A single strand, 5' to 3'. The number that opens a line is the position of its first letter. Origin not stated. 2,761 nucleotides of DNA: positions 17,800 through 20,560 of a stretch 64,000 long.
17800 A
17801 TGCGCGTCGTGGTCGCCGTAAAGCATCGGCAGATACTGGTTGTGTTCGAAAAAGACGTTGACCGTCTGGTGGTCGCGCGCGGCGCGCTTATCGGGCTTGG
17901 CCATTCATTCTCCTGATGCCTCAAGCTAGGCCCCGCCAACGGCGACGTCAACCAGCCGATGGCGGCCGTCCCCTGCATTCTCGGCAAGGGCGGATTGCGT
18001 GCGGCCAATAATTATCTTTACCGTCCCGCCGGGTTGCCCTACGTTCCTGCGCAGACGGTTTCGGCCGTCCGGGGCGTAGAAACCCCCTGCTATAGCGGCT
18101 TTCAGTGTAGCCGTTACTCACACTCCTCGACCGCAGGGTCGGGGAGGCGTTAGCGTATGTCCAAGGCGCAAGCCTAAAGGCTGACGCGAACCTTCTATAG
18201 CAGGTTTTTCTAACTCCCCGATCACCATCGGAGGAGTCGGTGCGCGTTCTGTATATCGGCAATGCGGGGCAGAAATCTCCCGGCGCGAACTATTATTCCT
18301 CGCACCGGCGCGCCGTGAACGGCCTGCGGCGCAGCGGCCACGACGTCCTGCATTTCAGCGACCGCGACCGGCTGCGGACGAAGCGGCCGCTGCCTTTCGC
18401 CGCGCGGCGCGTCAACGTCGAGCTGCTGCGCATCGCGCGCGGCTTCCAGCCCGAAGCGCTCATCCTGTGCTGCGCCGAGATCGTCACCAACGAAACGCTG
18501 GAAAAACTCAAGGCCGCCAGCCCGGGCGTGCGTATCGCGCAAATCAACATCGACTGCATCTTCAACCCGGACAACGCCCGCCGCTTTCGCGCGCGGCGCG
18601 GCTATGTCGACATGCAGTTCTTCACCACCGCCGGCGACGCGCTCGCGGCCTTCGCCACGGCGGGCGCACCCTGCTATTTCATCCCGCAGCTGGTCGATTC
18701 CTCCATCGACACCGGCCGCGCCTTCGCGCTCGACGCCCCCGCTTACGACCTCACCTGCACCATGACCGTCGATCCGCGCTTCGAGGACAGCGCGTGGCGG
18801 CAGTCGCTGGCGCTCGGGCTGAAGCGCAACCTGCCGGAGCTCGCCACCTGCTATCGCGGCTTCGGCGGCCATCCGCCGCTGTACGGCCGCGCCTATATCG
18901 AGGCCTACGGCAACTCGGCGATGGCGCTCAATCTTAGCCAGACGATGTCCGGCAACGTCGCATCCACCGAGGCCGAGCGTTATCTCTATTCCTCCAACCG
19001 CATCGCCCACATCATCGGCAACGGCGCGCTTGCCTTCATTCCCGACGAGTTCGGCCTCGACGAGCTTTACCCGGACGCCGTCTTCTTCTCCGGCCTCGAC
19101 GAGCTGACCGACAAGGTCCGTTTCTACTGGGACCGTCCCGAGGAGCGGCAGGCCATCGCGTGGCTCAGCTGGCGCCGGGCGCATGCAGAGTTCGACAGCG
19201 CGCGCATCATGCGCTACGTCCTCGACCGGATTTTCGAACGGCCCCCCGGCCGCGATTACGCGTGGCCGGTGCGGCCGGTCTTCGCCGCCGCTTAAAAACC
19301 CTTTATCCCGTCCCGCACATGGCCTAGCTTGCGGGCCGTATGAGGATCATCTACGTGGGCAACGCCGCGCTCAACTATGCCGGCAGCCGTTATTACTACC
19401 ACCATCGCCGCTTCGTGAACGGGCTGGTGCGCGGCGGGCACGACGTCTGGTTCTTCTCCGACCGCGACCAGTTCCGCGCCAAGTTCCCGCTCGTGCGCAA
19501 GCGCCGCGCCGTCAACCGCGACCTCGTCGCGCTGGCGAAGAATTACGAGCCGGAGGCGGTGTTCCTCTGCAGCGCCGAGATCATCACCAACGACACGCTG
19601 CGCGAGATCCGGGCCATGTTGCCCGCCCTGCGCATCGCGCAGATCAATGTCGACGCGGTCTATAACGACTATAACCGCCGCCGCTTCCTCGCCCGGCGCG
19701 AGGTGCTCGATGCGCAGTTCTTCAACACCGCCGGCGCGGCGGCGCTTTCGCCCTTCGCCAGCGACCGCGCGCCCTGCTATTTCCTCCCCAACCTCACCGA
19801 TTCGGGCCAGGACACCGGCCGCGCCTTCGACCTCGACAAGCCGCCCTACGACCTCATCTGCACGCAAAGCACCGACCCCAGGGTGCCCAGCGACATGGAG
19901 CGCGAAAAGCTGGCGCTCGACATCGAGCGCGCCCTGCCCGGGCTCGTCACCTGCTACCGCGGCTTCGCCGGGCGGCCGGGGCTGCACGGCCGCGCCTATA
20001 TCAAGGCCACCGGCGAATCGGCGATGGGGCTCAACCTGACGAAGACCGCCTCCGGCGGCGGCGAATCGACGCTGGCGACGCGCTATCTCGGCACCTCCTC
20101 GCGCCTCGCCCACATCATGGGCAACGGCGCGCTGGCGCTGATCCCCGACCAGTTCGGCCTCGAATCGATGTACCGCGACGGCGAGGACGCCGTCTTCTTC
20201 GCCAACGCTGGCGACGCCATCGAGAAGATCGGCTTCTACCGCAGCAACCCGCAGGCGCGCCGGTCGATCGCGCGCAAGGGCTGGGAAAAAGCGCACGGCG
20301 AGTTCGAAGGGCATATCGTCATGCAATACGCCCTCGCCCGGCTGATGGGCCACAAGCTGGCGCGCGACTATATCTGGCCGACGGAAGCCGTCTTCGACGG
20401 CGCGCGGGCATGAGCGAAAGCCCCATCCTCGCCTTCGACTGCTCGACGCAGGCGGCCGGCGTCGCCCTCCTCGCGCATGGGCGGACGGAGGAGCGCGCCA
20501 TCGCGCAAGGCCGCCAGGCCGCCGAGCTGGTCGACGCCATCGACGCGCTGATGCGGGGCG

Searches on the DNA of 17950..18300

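Call 9: search_rna_families(source=window, start=17950, end=18300, threshold=evalue, max_evalue=10, show_alignments=3)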
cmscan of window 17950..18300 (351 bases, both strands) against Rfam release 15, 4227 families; matches with E-value up to 10: 1.
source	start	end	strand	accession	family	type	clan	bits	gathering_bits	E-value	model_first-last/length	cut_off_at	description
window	17953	18007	-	RF03200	mir-BART13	Gene; miRNA;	-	14.3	70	8.2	1-83/83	no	mir-BART13 microRNA precursor family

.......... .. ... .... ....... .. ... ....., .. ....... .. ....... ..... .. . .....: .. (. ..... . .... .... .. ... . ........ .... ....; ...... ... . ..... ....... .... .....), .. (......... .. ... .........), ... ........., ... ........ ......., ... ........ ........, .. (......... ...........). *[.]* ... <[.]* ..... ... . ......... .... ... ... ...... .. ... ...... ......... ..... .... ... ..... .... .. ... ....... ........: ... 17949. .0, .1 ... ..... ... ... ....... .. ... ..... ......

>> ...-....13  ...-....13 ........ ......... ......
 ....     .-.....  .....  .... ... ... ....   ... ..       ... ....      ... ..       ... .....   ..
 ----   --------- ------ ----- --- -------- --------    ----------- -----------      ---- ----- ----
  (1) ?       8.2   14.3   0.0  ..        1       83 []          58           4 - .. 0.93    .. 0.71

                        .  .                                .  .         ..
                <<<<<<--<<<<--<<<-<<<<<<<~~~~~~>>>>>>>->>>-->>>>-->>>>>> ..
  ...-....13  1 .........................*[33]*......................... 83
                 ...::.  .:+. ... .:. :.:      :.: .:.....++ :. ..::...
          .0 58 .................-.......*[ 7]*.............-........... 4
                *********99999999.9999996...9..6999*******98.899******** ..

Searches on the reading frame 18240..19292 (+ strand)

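Call 32: search_protein_families(library=pfam, proteins=[window:18240-19292:+], max_evalue=0.01)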
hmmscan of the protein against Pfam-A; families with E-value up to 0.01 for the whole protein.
window:18240-19292:+ (351 aa): 1 family
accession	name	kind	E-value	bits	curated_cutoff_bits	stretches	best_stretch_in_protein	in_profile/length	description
PF13524.12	Glyco_trans_1_2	-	2.4e-13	50.7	25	1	211-329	32-144/144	Glycosyl transferase-like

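Call 71: search_protein_families(library=ncbifam, proteins=[window:18240-19292:+], max_evalue=0.01)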
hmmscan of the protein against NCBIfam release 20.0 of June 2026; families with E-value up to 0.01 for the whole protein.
window:18240-19292:+ (351 aa): 0 families

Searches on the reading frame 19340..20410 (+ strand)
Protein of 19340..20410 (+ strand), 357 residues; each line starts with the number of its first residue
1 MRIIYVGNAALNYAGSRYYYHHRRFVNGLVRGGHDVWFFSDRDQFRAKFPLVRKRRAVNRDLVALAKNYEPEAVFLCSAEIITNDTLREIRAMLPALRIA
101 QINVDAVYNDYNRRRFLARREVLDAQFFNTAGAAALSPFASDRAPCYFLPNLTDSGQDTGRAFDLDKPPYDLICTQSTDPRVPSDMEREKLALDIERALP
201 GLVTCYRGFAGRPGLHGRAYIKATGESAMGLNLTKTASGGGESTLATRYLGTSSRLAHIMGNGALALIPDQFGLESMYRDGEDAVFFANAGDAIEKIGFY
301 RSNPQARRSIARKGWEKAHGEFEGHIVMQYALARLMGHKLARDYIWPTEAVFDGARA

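Call 41: find_encoding_contigs(protein=window:19340-20410:+, flank=3000, max_places=6)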
Protein window:19340-20410:+ (357 aa): 3 contigs read that carry it; 2 places shown.
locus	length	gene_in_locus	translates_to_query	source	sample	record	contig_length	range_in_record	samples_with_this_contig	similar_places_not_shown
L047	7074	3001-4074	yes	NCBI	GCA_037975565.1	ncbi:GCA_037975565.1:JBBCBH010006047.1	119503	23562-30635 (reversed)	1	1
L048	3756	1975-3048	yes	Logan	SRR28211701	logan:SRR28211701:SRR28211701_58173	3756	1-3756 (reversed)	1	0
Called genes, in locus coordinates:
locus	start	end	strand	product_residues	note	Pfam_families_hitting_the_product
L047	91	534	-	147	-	PF02130:YbeY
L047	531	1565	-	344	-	PF02562:PhoH, PF13604:AAA_30 (weak), PF13245:AAA_19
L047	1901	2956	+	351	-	PF13524:Glyco_trans_1_2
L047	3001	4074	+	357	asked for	PF13524:Glyco_trans_1_2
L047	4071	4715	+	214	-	PF00814:TsaD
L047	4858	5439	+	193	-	-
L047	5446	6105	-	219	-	PF06271:RDD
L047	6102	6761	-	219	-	PF13500:AAA_26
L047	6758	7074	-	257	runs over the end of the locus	PF01209:Ubie_methyltran, PF13489:Methyltransf_23, PF08241:Methyltransf_11, PF08242:Methyltransf_12, PF13649:Methyltransf_25, PF13847:Methyltransf_31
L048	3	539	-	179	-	?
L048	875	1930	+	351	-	PF13524:Glyco_trans_1_2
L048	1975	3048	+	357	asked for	PF13524:Glyco_trans_1_2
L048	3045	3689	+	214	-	PF00814:TsaD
